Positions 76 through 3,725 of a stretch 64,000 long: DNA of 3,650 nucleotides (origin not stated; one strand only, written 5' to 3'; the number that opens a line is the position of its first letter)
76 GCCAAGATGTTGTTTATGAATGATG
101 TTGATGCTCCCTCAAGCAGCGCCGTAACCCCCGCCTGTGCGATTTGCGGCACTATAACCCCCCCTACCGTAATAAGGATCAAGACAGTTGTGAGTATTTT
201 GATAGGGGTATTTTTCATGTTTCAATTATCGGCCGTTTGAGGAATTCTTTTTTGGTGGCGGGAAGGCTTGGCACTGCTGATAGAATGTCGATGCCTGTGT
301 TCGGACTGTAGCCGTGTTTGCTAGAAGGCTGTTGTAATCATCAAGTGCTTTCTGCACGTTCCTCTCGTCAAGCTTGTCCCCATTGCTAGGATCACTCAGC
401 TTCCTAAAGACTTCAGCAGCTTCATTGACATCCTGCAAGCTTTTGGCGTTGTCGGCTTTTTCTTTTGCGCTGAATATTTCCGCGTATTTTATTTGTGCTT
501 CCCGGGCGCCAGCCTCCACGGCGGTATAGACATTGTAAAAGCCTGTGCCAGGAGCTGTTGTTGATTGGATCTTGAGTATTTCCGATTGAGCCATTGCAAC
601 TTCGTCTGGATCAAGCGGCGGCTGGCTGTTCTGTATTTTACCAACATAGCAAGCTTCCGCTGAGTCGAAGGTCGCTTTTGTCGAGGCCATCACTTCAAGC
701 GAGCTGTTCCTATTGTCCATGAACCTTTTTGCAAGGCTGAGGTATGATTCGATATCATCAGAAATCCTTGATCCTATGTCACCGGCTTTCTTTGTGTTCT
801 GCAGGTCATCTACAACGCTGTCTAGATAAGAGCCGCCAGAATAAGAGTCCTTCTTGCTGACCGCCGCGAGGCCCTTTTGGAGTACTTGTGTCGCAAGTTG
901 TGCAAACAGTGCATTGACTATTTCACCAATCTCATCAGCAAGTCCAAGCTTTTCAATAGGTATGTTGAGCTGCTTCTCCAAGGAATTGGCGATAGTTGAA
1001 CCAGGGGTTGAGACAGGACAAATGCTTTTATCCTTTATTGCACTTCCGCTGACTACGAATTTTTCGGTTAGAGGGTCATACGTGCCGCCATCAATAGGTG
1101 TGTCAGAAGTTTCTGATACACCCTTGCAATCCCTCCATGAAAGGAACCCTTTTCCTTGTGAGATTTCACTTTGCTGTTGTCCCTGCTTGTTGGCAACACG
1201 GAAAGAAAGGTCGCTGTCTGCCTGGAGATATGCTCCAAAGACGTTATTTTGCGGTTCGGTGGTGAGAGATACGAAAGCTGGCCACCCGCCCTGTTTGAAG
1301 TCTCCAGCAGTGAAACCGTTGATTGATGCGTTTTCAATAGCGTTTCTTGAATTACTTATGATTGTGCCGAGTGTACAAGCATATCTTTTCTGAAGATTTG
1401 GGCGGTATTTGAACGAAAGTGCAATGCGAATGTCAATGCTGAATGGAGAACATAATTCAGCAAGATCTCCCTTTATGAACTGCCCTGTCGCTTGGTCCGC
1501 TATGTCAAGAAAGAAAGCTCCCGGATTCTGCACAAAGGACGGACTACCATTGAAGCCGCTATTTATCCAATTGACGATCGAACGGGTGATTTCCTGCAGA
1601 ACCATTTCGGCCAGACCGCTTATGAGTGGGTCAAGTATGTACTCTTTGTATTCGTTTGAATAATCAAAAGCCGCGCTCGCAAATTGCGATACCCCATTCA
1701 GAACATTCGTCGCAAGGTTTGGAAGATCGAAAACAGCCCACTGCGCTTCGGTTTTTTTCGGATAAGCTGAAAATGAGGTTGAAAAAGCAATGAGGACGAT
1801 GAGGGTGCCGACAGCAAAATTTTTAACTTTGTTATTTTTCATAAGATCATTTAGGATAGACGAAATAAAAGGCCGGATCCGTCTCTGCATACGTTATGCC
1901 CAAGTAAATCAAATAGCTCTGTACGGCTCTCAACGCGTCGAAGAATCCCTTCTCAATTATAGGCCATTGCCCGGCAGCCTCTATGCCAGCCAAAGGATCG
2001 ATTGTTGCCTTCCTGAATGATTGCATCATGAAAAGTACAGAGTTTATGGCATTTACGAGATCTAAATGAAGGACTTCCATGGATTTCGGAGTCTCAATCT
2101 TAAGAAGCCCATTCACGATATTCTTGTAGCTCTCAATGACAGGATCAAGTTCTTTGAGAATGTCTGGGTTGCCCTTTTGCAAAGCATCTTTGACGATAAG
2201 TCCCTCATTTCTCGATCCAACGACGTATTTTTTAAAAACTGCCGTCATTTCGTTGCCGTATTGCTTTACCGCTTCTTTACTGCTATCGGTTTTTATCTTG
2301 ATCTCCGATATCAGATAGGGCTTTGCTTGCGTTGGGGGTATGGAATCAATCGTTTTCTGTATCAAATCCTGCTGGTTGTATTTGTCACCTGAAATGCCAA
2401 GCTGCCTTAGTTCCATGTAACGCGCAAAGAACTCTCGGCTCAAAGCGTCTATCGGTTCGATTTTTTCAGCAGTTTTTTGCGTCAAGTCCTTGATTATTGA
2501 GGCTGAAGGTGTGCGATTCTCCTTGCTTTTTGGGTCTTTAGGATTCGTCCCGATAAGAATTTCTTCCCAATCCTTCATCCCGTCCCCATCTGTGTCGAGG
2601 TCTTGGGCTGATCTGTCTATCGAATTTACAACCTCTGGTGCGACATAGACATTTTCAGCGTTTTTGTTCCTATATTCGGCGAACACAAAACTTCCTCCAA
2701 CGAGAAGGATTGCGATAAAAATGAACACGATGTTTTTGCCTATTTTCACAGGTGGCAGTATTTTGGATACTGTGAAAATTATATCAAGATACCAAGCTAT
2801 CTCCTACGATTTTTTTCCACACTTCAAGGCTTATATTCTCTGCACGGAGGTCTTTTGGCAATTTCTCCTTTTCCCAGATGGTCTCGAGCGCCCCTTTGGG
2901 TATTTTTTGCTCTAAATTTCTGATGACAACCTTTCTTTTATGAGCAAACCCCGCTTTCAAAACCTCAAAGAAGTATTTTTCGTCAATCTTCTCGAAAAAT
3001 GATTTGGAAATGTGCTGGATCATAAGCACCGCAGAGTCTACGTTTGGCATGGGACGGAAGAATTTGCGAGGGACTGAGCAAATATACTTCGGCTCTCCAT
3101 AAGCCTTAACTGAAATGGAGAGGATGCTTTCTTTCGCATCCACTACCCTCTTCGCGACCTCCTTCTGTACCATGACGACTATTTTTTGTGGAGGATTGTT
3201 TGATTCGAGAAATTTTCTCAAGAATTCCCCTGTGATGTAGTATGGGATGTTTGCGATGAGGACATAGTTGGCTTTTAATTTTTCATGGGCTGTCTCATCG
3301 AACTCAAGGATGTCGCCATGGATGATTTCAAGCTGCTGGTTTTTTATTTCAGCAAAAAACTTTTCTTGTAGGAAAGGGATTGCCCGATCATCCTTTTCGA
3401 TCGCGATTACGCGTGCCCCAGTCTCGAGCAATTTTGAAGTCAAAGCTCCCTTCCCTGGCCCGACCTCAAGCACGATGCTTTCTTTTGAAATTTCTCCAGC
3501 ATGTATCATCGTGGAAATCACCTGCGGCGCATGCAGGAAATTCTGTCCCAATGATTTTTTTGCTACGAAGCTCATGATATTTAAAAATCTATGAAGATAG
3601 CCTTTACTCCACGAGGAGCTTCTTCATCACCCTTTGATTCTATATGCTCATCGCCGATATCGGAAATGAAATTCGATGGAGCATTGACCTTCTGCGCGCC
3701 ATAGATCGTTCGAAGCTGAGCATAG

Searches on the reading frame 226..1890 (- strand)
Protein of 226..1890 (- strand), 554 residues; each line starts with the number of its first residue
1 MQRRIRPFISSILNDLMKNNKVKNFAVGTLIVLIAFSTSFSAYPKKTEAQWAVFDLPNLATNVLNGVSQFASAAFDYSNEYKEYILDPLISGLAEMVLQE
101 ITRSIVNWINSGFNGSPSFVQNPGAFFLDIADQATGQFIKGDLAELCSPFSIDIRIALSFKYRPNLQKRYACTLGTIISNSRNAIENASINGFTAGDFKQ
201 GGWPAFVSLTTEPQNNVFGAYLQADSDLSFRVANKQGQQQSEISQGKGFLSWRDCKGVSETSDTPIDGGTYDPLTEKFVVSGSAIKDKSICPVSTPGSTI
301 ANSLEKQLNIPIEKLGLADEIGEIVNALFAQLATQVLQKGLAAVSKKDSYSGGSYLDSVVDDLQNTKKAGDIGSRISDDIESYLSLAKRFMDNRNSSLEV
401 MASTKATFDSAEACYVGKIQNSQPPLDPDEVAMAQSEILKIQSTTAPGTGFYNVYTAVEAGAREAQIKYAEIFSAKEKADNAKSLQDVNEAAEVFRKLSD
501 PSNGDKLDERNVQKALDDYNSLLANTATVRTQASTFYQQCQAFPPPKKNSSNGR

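Call 24: search_protein_families(library=ncbifam, proteins=[window:226-1890:-], max_evalue=10)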
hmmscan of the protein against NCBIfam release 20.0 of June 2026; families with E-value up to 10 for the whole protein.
window:226-1890:- (554 aa): 0 families

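Call 89: find_encoding_contigs(protein=window:226-1890:-, flank=10000, max_places=4)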
Protein window:226-1890:- (554 aa): no gene with exactly this product is on record in the collection.

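Call 98: search_protein_families(library=pfam, proteins=[window:226-1890:-], max_evalue=0.001)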
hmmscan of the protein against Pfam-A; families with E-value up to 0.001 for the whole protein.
window:226-1890:- (554 aa): 1 family
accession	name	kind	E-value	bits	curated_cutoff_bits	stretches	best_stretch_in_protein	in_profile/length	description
PF13605.11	DUF4141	-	0.00011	22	30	1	38-71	7-40/53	Domain of unknown function (DUF4141)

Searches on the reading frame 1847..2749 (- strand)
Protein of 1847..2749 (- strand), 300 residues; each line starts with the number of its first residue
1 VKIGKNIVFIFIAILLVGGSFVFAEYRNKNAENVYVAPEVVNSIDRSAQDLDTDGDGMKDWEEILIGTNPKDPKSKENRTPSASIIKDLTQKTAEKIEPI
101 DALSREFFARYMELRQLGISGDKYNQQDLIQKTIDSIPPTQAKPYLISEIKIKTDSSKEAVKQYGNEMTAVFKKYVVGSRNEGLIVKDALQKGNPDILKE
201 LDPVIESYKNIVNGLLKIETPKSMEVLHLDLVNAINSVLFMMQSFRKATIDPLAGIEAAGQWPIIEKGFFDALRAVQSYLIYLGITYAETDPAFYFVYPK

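Call 24: search_protein_families(library=ncbifam, proteins=[window:1847-2749:-], max_evalue=10)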
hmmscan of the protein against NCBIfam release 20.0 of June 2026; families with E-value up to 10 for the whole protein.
window:1847-2749:- (300 aa): 2 families
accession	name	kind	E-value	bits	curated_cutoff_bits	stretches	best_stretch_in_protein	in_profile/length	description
NF040549.1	Nt5e_LPXTG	exception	0.0027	16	1050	1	22-96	591-664/731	cell surface ecto-5'-nucleotidase Nt5e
NF041762.1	diheme_GEGP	equivalog_domain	0.0064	15.7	300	1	48-89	92-133/359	GEGP motif-containing diheme protein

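Call 98: search_protein_families(library=pfam, proteins=[window:1847-2749:-], max_evalue=0.001)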
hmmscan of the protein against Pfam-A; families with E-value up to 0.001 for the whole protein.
window:1847-2749:- (300 aa): 1 family
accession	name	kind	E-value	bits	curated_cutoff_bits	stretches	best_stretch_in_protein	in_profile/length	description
PF18884.5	TSP3_bac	-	3.3e-07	30.5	25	1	52-73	1-22/22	Bacterial TSP3 repeat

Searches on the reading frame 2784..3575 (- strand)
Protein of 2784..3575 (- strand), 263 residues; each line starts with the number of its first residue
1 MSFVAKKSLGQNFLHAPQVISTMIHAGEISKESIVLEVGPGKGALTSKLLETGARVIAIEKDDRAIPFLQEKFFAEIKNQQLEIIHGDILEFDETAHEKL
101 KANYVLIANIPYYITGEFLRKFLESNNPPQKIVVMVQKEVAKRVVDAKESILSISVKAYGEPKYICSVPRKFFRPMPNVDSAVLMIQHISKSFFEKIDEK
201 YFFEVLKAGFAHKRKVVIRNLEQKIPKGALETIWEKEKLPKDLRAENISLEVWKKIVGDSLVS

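Call 90: find_encoding_contigs(protein=window:2784-3575:-, flank=10000, max_places=4)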
Protein window:2784-3575:- (263 aa): 5 contigs read that carry it; 2 places shown.
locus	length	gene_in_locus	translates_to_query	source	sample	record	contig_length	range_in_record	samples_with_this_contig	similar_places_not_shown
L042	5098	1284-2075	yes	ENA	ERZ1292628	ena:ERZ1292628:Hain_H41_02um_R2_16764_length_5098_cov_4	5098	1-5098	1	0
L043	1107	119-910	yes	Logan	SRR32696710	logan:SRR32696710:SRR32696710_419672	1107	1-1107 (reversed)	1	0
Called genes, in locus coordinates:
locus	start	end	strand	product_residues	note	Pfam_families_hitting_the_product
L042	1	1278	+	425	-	?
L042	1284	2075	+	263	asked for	PF00398:RrnaAD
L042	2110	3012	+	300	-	PF18884:TSP3_bac (weak)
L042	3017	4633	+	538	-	-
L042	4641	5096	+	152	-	?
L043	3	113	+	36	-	?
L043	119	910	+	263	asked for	PF00398:RrnaAD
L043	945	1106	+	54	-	?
